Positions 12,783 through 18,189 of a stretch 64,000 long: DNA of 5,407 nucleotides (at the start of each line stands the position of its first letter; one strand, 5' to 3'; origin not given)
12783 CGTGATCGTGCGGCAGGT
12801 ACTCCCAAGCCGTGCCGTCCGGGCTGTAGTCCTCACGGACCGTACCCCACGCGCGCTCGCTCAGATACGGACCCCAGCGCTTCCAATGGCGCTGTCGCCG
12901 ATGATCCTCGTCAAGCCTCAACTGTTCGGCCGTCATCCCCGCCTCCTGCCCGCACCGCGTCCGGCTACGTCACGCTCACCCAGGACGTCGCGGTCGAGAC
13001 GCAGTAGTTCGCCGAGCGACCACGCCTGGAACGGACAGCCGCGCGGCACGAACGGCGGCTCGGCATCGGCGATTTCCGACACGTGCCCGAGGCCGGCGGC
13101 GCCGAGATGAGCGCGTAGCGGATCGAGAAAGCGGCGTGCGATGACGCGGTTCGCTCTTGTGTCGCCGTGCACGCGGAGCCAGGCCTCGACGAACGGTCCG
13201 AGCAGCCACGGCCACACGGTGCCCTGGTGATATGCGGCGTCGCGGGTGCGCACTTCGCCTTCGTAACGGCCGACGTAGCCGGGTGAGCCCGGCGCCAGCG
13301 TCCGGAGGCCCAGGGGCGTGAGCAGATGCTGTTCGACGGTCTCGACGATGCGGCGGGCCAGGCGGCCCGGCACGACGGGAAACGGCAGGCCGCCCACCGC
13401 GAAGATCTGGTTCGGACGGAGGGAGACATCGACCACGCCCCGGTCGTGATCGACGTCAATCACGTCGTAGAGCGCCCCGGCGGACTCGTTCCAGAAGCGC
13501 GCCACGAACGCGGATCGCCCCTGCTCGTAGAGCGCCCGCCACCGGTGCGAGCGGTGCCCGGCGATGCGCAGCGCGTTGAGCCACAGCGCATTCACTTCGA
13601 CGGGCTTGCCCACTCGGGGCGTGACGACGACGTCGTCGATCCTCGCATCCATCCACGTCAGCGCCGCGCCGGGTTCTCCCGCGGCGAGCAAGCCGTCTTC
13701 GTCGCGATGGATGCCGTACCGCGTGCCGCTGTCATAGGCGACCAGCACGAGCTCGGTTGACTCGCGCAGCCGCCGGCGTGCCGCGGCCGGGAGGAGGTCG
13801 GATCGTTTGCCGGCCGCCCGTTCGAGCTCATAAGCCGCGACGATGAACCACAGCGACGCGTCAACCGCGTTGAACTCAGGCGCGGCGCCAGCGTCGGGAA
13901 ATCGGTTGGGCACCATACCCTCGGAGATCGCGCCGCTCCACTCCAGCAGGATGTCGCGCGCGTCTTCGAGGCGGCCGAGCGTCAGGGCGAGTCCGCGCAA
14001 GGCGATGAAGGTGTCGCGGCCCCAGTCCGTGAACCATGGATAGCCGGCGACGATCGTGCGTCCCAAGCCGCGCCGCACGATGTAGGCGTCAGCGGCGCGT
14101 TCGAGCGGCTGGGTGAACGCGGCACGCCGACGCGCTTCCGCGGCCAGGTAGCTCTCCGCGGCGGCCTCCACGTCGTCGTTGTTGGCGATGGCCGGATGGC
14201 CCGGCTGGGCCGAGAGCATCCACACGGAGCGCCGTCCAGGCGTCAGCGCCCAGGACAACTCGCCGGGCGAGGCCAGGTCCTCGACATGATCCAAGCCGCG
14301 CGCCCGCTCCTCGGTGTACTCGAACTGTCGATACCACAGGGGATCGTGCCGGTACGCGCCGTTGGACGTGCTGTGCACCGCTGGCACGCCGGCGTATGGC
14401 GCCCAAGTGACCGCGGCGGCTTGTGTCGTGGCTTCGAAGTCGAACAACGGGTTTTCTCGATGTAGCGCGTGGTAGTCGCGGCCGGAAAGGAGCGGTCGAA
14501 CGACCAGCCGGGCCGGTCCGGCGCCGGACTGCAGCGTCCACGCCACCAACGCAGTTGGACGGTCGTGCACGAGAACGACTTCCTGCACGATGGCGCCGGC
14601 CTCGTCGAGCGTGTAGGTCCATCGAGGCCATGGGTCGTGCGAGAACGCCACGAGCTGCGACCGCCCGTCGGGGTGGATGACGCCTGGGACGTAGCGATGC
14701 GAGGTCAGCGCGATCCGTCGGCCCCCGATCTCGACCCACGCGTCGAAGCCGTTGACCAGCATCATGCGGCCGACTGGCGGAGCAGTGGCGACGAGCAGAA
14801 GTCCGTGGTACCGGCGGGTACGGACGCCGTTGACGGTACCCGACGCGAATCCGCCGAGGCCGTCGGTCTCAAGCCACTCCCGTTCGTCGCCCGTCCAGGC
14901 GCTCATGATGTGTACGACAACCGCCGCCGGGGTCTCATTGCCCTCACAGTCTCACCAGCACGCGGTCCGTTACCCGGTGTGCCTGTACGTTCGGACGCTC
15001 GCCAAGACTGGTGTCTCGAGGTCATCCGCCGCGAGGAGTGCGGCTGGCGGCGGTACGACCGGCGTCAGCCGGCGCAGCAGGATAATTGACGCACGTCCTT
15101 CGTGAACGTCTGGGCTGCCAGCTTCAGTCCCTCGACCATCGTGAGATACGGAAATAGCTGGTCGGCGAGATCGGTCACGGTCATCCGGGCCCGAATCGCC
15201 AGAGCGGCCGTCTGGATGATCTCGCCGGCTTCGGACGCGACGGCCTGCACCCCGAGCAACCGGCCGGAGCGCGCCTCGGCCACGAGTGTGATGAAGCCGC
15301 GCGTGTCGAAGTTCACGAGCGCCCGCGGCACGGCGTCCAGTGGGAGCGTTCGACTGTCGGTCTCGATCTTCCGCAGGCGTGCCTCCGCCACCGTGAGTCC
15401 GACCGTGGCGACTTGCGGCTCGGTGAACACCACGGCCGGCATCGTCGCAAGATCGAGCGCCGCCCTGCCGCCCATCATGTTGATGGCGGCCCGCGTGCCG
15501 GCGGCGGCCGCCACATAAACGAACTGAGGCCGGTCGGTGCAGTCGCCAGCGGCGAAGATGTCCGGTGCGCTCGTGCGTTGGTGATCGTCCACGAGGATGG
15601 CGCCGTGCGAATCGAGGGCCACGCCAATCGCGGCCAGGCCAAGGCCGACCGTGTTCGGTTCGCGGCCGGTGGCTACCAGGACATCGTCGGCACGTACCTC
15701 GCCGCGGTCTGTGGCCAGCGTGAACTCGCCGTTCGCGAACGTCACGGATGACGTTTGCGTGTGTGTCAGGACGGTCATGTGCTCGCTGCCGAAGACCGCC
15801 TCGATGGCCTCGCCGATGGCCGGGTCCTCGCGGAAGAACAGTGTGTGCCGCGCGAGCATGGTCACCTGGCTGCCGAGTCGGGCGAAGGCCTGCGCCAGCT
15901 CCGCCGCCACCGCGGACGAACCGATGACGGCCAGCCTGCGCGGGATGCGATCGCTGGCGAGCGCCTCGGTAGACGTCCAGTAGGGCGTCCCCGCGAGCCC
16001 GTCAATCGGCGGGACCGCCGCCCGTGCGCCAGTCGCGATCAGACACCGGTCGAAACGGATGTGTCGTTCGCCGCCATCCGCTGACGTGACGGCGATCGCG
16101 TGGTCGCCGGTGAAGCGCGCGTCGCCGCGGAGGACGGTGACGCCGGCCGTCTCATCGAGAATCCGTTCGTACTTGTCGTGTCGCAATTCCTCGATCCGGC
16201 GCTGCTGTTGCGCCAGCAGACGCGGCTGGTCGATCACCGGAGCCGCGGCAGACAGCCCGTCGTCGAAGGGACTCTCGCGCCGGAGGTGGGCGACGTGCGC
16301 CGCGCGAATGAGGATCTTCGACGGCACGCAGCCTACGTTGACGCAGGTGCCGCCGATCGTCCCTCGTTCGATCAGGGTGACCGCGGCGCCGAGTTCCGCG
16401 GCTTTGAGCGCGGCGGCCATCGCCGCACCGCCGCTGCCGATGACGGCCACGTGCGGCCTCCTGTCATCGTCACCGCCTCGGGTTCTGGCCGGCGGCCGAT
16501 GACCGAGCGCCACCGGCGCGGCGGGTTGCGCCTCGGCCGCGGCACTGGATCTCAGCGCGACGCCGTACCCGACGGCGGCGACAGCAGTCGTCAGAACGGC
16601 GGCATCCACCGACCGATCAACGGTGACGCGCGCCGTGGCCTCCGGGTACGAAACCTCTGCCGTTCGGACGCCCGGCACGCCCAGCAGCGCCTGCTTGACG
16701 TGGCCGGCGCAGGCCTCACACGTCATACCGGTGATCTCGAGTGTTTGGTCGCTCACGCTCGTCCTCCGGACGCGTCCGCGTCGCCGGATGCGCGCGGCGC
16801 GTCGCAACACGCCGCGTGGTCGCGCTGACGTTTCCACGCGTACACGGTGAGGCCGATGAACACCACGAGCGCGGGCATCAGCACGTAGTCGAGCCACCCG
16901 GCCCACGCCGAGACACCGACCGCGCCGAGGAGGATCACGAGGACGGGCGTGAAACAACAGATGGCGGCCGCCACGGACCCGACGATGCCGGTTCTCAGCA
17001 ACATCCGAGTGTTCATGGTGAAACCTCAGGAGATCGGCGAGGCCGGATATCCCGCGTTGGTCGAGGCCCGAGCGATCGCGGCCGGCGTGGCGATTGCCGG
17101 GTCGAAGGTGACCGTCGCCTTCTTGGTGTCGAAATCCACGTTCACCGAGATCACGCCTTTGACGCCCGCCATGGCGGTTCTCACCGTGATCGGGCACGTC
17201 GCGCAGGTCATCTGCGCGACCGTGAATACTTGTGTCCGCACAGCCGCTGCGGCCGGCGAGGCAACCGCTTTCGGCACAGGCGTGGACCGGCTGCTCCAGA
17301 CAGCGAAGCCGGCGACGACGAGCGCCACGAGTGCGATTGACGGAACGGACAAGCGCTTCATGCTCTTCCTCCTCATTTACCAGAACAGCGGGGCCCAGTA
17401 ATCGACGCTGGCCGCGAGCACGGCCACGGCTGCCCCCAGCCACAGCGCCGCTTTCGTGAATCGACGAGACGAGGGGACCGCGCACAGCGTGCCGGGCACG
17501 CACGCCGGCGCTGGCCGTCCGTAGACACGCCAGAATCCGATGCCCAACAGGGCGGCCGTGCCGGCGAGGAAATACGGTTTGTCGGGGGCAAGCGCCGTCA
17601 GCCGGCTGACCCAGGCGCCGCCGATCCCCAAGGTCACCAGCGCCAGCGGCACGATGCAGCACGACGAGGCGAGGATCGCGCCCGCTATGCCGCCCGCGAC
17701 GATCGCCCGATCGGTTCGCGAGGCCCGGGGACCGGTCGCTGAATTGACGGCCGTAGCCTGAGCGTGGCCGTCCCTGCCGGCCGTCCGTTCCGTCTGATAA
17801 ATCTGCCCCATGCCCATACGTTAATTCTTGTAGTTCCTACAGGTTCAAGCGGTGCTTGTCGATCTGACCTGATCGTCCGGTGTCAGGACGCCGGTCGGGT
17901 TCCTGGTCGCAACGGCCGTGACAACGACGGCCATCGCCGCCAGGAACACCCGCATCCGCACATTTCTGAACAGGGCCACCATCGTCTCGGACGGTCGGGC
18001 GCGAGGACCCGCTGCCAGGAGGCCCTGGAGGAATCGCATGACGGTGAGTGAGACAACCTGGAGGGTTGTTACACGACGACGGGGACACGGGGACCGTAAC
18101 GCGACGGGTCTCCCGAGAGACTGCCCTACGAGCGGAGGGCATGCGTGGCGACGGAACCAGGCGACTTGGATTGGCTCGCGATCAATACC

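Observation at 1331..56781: Nine copies of a bipartite ECF-type promoter motif link the mer, ars, bufferin, thioredoxin, dehalogenase and radical-SAM operons to the two ECF sigma genes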

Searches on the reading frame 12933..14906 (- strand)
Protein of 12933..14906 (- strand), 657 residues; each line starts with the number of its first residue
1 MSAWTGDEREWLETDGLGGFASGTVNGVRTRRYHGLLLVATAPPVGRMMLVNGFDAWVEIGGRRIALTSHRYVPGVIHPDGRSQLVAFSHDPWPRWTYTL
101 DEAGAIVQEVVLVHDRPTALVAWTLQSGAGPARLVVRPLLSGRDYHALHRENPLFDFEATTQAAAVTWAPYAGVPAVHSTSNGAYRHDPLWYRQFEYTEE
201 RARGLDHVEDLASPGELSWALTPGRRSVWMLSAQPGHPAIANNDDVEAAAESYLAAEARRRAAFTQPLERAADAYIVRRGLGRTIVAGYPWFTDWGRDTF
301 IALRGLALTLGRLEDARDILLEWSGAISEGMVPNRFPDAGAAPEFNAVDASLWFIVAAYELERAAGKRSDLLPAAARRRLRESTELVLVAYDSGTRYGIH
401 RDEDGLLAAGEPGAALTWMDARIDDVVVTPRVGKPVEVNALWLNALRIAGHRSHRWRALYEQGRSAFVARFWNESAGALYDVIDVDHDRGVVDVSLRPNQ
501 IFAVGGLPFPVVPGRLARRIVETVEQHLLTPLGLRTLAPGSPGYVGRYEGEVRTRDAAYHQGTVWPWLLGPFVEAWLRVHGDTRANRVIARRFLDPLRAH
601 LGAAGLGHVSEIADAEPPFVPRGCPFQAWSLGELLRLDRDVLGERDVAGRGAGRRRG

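Call 6: search_protein_families(library=pfam, proteins=[window:12933-14906:-])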
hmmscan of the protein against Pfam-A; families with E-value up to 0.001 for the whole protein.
window:12933-14906:- (657 aa): 2 families
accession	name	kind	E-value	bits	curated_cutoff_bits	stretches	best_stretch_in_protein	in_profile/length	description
PF06202.20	GDE_C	-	1.3e-104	350.5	21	1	271-636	2-367/367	Amylo-alpha-1,6-glucosidase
PF12439.13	GDE_N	-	4.3e-64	216.4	27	1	9-225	1-216/219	Glycogen debranching enzyme N terminal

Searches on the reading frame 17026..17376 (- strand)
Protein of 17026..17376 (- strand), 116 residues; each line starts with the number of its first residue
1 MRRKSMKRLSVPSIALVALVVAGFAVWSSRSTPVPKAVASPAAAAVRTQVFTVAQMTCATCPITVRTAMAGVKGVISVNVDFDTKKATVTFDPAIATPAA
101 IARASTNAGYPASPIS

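Call 6: search_protein_families(library=pfam, proteins=[window:17026-17376:-])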
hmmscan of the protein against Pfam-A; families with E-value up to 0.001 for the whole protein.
window:17026-17376:- (116 aa): 1 family
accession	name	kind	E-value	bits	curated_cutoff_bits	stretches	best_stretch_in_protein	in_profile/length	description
PF00403.32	HMA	-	2.6e-15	57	24.8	1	50-110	1-61/62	Heavy-metal-associated domain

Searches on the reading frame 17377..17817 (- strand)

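Call 6: search_protein_families(library=pfam, proteins=[window:17377-17817:-])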
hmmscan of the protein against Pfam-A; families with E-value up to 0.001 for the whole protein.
window:17377-17817:- (146 aa): 1 family
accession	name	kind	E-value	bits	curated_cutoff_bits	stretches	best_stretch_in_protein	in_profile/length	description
PF02411.20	MerT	-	3.3e-28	98.5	32.9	1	34-145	6-115/116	MerT mercuric transport protein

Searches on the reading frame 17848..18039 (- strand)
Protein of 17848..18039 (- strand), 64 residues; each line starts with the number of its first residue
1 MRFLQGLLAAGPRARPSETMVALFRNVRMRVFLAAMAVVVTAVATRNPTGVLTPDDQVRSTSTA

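Call 69: search_protein_families(library=pfam, max_evalue=0.01, proteins=[window:17848-18039:-])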
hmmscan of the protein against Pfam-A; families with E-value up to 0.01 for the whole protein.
seq(64 aa): 1 family
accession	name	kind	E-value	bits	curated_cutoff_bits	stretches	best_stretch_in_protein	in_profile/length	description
PF04534.17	Herpes_UL56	-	0.0081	16.1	25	0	35-62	147-174/197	Herpesvirus UL56 protein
